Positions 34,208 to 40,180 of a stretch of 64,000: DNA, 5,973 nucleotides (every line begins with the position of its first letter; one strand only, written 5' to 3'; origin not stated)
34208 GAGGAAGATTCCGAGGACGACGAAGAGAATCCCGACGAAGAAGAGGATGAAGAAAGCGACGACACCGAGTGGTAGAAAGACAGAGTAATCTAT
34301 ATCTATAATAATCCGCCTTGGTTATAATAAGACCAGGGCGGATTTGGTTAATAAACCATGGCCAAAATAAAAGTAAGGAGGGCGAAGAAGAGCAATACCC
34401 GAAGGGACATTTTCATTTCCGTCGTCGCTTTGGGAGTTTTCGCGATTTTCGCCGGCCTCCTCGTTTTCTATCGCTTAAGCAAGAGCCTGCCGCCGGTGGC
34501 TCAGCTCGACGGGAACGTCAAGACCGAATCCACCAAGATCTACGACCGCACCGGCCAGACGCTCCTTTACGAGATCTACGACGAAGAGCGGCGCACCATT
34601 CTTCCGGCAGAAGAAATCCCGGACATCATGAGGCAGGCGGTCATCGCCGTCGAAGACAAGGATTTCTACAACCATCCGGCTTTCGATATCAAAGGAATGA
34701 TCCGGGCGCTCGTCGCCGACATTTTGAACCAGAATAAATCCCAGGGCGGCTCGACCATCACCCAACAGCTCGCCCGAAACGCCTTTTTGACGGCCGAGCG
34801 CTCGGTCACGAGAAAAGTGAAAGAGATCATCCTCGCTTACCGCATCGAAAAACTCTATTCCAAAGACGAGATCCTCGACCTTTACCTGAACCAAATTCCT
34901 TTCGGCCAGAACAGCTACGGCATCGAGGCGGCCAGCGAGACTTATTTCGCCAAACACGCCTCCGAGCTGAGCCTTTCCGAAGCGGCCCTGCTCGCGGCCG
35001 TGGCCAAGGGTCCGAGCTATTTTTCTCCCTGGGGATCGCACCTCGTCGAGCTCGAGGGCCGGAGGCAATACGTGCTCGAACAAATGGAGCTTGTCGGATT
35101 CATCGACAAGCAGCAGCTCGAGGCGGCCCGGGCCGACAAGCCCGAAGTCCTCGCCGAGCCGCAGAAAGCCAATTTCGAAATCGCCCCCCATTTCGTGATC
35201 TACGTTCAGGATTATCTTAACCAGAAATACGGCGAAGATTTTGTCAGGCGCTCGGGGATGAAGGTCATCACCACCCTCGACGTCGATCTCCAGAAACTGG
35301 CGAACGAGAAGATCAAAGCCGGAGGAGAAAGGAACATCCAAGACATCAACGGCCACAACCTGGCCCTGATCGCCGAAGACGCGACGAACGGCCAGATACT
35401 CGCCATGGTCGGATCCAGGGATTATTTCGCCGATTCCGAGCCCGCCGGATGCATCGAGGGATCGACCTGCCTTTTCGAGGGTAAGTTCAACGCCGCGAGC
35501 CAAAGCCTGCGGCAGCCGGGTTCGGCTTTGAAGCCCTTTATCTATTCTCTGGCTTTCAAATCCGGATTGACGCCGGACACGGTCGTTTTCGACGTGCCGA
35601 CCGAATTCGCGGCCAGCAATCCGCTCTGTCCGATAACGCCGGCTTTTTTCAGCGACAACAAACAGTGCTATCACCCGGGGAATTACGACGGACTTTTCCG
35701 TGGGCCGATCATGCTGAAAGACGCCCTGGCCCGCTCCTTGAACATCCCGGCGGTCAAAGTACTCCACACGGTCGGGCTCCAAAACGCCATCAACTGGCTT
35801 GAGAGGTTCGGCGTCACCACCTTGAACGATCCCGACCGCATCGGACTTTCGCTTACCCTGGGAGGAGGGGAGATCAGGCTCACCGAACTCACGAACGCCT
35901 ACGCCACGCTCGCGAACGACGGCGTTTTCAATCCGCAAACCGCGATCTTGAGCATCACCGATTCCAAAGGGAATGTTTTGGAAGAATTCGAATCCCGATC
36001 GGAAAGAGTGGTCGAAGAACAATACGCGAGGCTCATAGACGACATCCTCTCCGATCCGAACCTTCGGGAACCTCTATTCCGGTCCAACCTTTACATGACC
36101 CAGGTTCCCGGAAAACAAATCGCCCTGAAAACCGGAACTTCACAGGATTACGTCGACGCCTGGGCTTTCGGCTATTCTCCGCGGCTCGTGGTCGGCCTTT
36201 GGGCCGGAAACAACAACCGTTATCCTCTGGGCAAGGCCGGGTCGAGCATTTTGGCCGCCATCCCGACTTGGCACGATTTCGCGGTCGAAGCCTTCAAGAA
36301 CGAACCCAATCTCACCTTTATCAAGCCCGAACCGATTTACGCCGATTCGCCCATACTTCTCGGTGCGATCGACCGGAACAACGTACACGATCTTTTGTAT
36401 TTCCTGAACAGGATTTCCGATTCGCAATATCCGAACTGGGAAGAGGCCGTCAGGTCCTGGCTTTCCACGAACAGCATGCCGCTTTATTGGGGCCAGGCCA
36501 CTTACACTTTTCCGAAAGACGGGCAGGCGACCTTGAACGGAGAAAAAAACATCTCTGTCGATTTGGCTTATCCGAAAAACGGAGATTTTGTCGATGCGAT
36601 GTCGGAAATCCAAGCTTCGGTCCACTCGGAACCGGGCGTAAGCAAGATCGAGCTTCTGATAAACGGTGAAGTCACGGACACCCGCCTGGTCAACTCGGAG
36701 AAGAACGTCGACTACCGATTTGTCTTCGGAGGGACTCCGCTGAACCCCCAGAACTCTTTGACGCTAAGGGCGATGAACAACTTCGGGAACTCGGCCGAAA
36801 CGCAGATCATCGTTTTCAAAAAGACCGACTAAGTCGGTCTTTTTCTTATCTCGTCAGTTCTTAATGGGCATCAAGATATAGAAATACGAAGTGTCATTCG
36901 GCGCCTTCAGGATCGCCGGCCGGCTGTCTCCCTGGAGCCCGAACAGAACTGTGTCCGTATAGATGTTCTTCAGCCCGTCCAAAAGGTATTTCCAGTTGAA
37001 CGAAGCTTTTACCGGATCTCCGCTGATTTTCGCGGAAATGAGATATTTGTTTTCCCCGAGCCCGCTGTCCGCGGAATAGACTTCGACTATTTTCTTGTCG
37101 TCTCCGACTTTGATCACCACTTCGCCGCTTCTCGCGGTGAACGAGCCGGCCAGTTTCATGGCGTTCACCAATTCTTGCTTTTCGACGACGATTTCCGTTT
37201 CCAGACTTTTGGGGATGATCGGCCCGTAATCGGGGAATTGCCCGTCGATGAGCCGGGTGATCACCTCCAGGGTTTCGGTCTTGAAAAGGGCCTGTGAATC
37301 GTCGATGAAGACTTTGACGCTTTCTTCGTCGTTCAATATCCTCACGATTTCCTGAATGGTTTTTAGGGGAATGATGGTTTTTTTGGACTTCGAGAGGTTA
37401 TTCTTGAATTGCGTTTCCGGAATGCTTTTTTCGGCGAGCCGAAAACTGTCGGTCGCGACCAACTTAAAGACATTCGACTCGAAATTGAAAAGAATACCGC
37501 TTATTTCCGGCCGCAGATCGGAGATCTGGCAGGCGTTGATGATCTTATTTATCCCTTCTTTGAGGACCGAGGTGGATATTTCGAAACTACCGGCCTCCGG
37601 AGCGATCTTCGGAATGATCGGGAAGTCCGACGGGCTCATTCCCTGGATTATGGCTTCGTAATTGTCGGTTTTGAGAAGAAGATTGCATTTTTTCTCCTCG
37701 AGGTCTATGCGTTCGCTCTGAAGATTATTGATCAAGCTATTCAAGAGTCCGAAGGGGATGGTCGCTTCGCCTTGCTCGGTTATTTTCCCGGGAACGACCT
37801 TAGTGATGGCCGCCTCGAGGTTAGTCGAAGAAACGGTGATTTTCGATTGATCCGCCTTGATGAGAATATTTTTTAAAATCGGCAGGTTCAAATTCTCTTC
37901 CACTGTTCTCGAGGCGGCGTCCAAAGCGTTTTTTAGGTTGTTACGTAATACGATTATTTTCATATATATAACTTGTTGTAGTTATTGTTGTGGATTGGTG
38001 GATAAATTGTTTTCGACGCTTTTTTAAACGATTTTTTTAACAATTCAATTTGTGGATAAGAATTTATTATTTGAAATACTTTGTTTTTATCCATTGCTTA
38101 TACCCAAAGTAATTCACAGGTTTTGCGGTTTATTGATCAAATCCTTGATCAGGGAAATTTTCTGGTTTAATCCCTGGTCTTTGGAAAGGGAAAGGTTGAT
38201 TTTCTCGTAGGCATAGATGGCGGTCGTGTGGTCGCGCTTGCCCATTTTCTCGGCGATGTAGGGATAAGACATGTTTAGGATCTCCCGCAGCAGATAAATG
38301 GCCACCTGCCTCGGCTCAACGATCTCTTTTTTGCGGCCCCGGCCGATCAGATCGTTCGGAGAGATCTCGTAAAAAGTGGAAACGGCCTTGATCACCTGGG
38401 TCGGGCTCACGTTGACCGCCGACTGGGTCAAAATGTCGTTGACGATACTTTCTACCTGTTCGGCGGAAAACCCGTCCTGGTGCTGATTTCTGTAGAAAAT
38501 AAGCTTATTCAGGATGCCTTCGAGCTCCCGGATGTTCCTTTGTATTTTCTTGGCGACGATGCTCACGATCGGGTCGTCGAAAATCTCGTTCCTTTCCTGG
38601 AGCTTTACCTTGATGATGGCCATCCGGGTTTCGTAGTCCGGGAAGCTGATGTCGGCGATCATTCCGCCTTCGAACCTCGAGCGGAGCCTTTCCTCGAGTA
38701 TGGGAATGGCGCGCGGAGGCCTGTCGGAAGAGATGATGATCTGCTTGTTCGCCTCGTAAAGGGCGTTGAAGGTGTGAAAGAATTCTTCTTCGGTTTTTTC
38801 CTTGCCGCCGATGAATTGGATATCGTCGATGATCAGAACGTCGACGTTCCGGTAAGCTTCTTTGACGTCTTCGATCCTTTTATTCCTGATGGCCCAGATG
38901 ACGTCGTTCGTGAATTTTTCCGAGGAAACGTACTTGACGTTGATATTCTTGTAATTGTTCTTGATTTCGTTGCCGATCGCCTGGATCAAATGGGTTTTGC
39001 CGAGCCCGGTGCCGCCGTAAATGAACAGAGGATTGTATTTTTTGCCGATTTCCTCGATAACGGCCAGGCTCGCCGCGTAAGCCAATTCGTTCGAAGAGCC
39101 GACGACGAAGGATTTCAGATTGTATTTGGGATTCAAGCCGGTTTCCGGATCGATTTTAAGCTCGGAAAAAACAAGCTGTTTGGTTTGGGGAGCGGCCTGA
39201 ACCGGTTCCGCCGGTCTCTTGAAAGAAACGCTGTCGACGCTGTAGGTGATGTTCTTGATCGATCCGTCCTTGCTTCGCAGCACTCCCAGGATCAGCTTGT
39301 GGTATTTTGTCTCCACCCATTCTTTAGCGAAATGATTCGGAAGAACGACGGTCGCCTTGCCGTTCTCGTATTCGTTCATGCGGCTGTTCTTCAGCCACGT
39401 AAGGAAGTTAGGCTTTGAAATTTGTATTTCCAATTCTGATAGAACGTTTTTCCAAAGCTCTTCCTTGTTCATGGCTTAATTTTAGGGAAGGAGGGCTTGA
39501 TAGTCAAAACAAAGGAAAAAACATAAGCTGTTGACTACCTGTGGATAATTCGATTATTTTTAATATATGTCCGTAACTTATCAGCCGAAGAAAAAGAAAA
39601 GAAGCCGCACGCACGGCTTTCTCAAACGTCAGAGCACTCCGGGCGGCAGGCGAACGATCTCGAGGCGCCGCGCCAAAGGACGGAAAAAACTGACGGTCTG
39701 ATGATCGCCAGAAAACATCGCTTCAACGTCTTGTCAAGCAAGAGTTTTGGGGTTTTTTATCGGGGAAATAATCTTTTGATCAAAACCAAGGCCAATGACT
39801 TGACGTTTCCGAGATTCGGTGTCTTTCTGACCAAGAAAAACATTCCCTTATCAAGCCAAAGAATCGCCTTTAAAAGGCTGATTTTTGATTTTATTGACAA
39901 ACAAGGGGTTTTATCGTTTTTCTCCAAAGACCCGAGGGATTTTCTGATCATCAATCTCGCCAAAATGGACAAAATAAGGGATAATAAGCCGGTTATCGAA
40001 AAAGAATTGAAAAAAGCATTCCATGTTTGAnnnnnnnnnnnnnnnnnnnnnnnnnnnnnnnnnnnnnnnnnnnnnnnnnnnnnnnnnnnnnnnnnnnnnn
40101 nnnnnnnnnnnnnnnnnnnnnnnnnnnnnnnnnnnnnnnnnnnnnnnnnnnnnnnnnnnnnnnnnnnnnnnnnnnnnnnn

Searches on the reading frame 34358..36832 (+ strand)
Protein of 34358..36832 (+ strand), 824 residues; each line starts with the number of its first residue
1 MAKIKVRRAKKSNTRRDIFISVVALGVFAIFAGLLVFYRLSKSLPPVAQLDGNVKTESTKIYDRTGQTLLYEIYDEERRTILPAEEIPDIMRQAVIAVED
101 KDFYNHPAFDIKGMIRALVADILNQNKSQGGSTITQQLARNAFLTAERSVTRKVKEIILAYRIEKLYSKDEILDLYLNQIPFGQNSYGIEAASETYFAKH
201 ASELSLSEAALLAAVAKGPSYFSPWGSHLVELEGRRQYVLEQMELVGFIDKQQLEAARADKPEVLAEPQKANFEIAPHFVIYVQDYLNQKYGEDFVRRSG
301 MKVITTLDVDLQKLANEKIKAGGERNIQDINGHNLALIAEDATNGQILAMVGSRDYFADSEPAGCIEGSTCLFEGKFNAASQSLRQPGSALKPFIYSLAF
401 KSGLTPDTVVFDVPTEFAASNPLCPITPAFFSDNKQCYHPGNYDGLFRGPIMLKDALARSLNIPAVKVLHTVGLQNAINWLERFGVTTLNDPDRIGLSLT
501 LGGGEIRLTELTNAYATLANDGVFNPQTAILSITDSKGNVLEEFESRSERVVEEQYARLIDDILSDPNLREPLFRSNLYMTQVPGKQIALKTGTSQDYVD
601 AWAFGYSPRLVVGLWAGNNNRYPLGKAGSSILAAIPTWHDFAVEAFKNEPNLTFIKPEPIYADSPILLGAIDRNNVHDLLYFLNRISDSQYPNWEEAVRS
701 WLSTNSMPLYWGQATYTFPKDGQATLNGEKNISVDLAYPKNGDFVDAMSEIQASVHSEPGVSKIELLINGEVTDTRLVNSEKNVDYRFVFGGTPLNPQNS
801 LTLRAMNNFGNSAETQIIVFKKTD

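Call 8: search_protein_families(library=pfam, proteins=[window:34358-36832:+], max_evalue=0.01)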
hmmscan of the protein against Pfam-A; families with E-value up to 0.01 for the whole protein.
window:34358-36832:+ (824 aa): 3 families
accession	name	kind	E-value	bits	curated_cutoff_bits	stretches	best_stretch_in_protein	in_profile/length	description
PF00912.28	Transgly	-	1.7e-63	213.7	27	1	69-243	4-177/178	Transglycosylase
PF00905.27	Transpeptidase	-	6.2e-20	72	22.1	1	338-608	4-266/299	Penicillin binding protein transpeptidase domain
PF17957.7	Big_7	-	0.0042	18.1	24.1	1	733-793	2-59/70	Bacterial Ig domain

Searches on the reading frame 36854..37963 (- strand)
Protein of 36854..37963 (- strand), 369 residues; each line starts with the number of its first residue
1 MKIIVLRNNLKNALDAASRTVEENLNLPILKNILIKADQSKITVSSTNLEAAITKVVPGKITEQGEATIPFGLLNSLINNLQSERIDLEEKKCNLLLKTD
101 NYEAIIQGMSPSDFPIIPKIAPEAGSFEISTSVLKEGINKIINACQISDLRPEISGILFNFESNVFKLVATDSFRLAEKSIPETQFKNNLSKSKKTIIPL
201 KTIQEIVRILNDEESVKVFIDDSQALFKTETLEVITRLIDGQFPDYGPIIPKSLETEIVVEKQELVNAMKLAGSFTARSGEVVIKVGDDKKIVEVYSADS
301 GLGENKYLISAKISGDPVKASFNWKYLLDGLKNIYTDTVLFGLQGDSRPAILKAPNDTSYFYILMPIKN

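Call 8: search_protein_families(library=pfam, proteins=[window:36854-37963:-], max_evalue=0.01)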
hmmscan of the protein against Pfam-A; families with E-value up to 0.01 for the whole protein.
window:36854-37963:- (369 aa): 4 families
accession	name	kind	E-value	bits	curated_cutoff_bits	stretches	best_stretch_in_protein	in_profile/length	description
PF02767.21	DNA_pol3_beta_2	-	1.3e-25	90.3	27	1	129-245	2-116/116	DNA polymerase III beta subunit, central domain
PF00712.24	DNA_pol3_beta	-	6.8e-18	65.4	24.4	2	1-118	1-120/120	DNA polymerase III beta subunit, N-terminal domain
PF02768.20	DNA_pol3_beta_3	-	3.5e-17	62.8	27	1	249-367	3-120/121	DNA polymerase III beta subunit, C-terminal domain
PF01886.21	DUF61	-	0.00019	22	27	0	8-83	46-121/127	Protein of unknown function DUF61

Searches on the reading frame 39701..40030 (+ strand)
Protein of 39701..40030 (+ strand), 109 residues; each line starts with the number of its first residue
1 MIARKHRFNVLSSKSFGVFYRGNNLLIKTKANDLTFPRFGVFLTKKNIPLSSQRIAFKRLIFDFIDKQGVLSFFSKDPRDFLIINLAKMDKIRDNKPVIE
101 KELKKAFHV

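Call 9: search_protein_families(library=pfam, proteins=[window:39701-40030:+], max_evalue=0.001)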
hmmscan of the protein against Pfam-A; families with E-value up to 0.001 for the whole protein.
window:39701-40030:+ (109 aa): 1 family
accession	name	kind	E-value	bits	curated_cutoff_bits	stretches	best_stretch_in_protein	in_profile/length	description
PF00825.24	Ribonuclease_P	-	0.0001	22.7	22.3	1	16-107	19-105/109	Ribonuclease P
